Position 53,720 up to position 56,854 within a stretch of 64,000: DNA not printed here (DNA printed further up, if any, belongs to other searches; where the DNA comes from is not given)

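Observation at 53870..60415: Defence-island-like patch: orphan Upf1-like helicase with an unknown N-domain, COG1373-type ATPases and a small P-loop protein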

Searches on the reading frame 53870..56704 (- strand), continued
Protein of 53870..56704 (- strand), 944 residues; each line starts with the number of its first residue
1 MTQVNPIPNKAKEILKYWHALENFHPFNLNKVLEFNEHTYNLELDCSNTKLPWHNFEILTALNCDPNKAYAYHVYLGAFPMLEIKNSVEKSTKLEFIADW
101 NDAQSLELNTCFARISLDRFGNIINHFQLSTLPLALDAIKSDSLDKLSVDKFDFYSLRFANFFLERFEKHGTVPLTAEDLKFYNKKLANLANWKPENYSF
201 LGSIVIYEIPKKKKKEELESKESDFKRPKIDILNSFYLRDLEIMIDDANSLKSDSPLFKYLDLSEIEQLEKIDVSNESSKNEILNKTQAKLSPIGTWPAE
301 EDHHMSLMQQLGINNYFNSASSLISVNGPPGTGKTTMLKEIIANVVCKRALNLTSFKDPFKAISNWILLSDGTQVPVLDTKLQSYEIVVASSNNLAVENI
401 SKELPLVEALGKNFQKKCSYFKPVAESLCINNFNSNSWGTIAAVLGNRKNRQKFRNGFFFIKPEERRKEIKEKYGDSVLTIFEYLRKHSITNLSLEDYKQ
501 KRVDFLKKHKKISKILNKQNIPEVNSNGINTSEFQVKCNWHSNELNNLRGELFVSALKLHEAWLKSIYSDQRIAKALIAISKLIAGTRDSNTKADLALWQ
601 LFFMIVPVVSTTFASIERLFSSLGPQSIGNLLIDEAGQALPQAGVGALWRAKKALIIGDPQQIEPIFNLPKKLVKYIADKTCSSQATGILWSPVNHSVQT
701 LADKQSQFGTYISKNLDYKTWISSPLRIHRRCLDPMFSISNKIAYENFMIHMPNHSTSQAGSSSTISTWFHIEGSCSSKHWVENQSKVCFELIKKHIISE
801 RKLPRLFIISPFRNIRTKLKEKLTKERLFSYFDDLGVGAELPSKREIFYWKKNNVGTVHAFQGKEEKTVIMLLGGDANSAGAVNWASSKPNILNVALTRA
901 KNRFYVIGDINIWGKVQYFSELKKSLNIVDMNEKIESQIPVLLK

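Call 92: get_annotated_region(hit=H4, flank=7000)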
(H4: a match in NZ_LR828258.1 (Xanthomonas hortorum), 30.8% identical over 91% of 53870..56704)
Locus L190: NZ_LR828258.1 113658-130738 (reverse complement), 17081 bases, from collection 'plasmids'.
description: Xanthomonas hortorum pv. vitians strain CFBP 498 plasmid CFBP498_p224, complete sequence
organism: Xanthomonas hortorum (NCBI taxid 83224)
taxonomy: Bacteria; Pseudomonadota; Gammaproteobacteria; Lysobacterales; Lysobacteraceae; Xanthomonas; Xanthomonas hortorum
host: -; source: Lactuca sp.; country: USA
typing (MOB-suite, as given by PLSDB): mobilizable; relaxase MOBH,MOBP
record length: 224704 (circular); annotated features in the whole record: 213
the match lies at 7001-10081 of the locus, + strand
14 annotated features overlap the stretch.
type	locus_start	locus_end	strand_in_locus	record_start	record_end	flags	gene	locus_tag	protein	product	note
CDS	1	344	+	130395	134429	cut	-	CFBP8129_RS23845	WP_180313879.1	hypothetical protein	-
CDS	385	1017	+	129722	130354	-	-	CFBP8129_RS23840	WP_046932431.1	hypothetical protein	-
CDS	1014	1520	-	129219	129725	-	-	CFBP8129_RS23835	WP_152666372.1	hypothetical protein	-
CDS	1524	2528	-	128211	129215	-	-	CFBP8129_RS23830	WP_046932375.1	hypothetical protein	-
CDS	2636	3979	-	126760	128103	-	-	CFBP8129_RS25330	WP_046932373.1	hypothetical protein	-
CDS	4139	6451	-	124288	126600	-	-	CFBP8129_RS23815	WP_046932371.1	ATP-dependent helicase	-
CDS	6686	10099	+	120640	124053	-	-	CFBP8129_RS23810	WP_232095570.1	DEAD/DEAH box helicase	-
CDS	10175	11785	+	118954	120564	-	-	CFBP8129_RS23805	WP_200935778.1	restriction endonuclease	-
CDS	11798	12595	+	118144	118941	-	-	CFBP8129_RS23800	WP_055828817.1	NYN domain-containing protein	-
CDS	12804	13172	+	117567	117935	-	-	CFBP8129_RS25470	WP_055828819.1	hypothetical protein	-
CDS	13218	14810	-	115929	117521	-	-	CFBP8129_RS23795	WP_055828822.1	MobA/MobL family protein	-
CDS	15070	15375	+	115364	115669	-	-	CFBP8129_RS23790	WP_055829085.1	hypothetical protein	-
CDS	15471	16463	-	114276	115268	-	-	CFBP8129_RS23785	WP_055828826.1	beta-propeller fold lactonase family protein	-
CDS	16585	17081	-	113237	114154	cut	-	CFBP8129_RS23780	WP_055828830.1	LysR family transcriptional regulator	-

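Call 93: predict_structure(alignment_id=A4)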
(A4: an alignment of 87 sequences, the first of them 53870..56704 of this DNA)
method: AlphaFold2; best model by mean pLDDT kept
length: 944 residues; sequences in the alignment: 87
mean_pLDDT: 90.5   pTM: 0.92
mean pLDDT of the five models: 90.5, 89.5, 89.4, 88.5, 87.4
residues with pLDDT >= 90: 725; 70-90: 149; 50-70: 44; < 50: 26
segments of 3 or more residues with pLDDT < 50: 1-3, 216-225, 761-764, 937-944
pLDDT, mean of each block of 10 residues (from residue 1): 63 96 95 92 94 96 94 96 92 75 75 96 90 97 96 94 90 94 96 93 94 53 52 94 95 95 80 94 93 95 95 96 95 95 98 98 97 97 98 90 92 96 93 83 93 93 78 89 91 89 98 90 71 89 95 98 96 97 89 97 98 94 96 96 97 96 86 93 90 95 95 87 95 94 94 68 73 95 96 92 95 94 83 85 91 93 92 96 92 94 96 96 96 61 36
secondary structure, 60 per line:
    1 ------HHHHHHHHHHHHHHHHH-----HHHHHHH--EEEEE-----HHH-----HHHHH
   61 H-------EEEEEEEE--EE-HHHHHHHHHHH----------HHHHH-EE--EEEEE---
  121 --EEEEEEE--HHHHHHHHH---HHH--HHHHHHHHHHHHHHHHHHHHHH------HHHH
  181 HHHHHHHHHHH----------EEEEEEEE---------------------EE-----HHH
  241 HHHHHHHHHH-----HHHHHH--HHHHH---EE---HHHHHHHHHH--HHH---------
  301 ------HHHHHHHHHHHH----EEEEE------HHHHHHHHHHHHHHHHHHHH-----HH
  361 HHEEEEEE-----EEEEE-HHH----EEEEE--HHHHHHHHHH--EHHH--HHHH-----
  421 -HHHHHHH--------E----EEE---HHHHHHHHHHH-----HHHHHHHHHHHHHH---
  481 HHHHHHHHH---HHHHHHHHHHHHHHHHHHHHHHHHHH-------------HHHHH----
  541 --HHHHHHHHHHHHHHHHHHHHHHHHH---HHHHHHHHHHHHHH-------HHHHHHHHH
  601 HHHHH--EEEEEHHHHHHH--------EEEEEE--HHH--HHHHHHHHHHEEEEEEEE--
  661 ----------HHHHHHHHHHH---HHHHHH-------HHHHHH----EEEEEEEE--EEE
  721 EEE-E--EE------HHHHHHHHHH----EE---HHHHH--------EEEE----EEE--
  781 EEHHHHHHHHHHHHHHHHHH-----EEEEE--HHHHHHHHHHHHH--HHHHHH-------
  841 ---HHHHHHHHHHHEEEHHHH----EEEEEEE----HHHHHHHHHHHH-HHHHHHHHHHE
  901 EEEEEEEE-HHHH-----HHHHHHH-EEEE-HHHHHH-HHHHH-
elements in order (helices of 4 or more, strands of 3 or more residues): H7-23 H29-35 E38-42 H56-61 E69-76 H82-92 H103-107 E113-117 E123-129 H132-140 H149-170 H177-191 E202-209 H238-250 H256-261 H264-268 H277-286 H307-318 E323-327 H334-353 H359-362 E363-368 E374-378 E387-391 H394-403 H412-415 H422-428 E442-444 H448-458 H464-477 H481-489 H493-518 H532-536 H543-567 H571-584 H592-605 E608-612 H613-619 E628-633 H641-650 E651-658 H671-681 H685-690 H698-703 E708-715 E718-723 H736-745 H755-759 E768-771 E776-778 H783-800 E806-810 H813-825 H828-833 H844-854 E855-857 H858-861 E866-872 H877-888 H890-899 E900-908 H910-913 H919-925 E927-930 H932-937 H939-943

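Call 95: fold_search(model_id=the predicted structure, library=pdb)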
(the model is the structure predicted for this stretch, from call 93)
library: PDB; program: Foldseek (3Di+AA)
matches with E <= 10: 555; with E <= 0.001: 109
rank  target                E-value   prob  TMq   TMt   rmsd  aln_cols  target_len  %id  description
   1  8ftm_A                2.8e-16  1.00  0.37  0.47  23.2       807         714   15  Setx-ssRNA-ADP-SO4 complex (released 2023-10-25)
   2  8ftm_B                3.1e-16  1.00  0.36  0.46  24.0       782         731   14  Setx-ssRNA-ADP-SO4 complex (released 2023-10-25)
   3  4b3f                  2.9e-14  1.00  0.35  0.50  16.9       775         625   14  crystal structure of Ighmbp2 helicase (released 2012-09-26)
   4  8fth                  1.0e-13  1.00  0.34  0.26  22.8       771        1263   14  Chaetomium thermophilum SETX - NPPC internal deletion (released 2023-10-25)
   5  4b3g_A                1.9e-13  1.00  0.33  0.49  13.0       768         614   13  crystal structure of Ighmbp2 helicase in complex with RNA (released 2012-09-26)
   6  9l5s_Y                2.4e-13  1.00  0.40  0.30  14.0      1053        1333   11  Cryo-EM structure of the thermophile spliceosome (state B*Q1) (released 2025-03-12)
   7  7a5p_U                4.7e-13  1.00  0.38  0.29  15.0       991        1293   12  Human C Complex Spliceosome - Medium-resolution PERIPHERY (released 2020-10-14)
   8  5mqf_U                6.9e-13  1.00  0.38  0.29  14.5      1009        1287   12  Cryo-EM structure of a human spliceosome activated for step 2 of splicing (C* complex) (released 2017-03-22)
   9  2wjv_A                8.3e-13  1.00  0.33  0.39  14.1       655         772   13  Crystal structure of the complex between human nonsense mediated decay factors UPF1 and UPF2 (released 2009-07-07)
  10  8rd3_A                1.3e-12  1.00  0.37  0.54  12.4       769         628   13  Crystal structure of Saccharomyces cerevisiae Nmd4 protein bound to Upf1 helicase domain (released 2024-08-14)
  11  4b3g_B                1.5e-12  1.00  0.36  0.53  14.8       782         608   14  crystal structure of Ighmbp2 helicase in complex with RNA (released 2012-09-26)
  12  6ff7_U                1.6e-12  1.00  0.41  0.30  14.5      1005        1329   12  human Bact spliceosome core structure (released 2019-03-13)
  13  5xjc_Q                1.6e-12  1.00  0.38  0.28  14.3      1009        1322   12  Cryo-EM structure of the human spliceosome just prior to exon ligation at 3.6 angstrom (released 2017-07-05)
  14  8ch6_y                1.6e-12  1.00  0.35  0.26  15.0      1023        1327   12  Structure of a late-stage activated spliceosome (BAqr) arrested with a dominant-negative Aquarius mutant (state B comp (released 2023-05-10)
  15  8ro2_Q                1.7e-12  1.00  0.38  0.28  12.6       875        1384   12  Integrative Structure of the human intron lariat Spliceosome (ILS'') (released 2024-09-18)
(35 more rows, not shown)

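Call 101: find_encoding_contigs(protein=P0083, flank=8000, max_places=2)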
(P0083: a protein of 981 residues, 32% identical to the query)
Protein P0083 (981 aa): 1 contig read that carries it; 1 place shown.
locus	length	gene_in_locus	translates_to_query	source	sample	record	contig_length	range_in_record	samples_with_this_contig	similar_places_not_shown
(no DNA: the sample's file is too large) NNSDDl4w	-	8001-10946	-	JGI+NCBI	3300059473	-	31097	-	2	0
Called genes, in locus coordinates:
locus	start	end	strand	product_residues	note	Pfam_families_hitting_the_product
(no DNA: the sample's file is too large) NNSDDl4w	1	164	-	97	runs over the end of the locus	-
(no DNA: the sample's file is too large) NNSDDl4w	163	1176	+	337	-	PF06723:MreB_Mbl, PF00022:Actin (faint), PF00012:HSP70, PF11104:PilM_2 (faint), PF14450:FtsA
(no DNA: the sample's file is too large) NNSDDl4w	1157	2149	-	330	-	PF03706:LPG_synthase_TM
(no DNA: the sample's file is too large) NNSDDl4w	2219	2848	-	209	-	PF00730:HhH-GPD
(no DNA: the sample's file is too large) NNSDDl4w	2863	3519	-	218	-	PF00677:Lum_binding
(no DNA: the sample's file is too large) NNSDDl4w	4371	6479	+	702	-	PF00672:HAMP, PF00211:Guanylate_cyc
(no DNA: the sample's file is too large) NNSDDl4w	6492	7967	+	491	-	PF00924:MS_channel_2nd, PF21082:MS_channel_3rd, PF00027:cNMP_binding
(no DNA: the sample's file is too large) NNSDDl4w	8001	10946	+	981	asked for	PF13538:UvrD_C_2 (faint), PF01443:Viral_helicase1 (faint), PF13604:AAA_30 (faint), PF13086:AAA_11 (weak), PF13087:AAA_12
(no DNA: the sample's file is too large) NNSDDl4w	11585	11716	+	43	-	PF06296:RelE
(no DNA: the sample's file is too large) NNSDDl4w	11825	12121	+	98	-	PF15731:MqsA_antitoxin (weak), PF01381:HTH_3 (weak), PF13560:HTH_31 (weak)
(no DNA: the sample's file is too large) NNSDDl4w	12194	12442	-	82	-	?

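Call 102: find_encoding_contigs(protein=P0043, flank=8000, max_places=2)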
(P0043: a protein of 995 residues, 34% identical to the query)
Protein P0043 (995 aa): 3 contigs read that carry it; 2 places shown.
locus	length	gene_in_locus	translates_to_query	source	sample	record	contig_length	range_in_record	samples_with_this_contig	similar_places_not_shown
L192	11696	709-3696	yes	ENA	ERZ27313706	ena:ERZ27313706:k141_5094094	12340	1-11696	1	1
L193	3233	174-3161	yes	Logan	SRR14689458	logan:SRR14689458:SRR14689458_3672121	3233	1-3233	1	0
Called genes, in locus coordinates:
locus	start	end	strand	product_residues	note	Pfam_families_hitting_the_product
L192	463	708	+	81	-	-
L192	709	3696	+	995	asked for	PF13086:AAA_11 (weak), PF13604:AAA_30 (faint), PF01443:Viral_helicase1 (faint), PF13086:AAA_11 (weak), PF13087:AAA_12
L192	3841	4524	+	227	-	PF00535:Glycos_transf_2, PF13641:Glyco_tranf_2_3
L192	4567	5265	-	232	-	PF00535:Glycos_transf_2, PF10111:Glyco_tranf_2_2, PF13641:Glyco_tranf_2_3 (weak)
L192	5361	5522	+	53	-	PF00468:Ribosomal_L34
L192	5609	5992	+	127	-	PF00825:Ribonuclease_P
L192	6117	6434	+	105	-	PF06291:Lambda_Bor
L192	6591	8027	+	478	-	PF01637:ATPase_2, PF13173:AAA_14 (weak)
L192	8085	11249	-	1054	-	PF04357:TamB, PF07244:POTRA (faint), PF08479:POTRA_2 (faint), PF01103:Omp85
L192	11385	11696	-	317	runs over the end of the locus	?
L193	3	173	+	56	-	?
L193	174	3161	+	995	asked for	PF13086:AAA_11 (weak), PF13604:AAA_30 (faint), PF01443:Viral_helicase1 (faint), PF13086:AAA_11 (weak), PF13087:AAA_12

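Call 103: find_encoding_contigs(protein=P0081, flank=8000, max_places=2)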
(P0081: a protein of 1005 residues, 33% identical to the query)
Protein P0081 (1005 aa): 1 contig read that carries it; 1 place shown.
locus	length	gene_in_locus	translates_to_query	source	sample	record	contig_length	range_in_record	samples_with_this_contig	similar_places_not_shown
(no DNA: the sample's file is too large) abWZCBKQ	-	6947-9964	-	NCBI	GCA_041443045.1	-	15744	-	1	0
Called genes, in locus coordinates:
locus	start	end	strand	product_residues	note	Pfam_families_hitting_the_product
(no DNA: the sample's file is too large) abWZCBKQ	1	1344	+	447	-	?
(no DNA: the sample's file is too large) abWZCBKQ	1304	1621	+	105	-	PF16256:DUF4911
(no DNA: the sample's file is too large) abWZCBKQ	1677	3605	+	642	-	PF13623:SurA_N_2, PF13624:SurA_N_3, PF13145:Rotamase_2, PF13616:Rotamase_3, PF00639:Rotamase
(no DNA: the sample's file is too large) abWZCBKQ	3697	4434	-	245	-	-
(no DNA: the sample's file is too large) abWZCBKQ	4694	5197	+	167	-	-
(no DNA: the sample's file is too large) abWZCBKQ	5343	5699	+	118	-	-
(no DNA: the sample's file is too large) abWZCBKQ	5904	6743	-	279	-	PF01182:Glucosamine_iso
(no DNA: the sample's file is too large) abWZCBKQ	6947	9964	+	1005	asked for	PF13086:AAA_11, PF13604:AAA_30 (faint), PF01443:Viral_helicase1 (faint), PF13087:AAA_12, PF13538:UvrD_C_2 (weak)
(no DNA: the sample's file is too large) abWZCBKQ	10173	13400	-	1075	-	PF00873:ACR_tran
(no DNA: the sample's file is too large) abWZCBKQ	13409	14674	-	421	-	PF25971:CzcB_N, PF25973:BSH_CzcB, PF25954:Beta-barrel_RND_2, PF25975:CzcB_C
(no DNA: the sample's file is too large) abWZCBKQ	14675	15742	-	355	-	PF02321:OEP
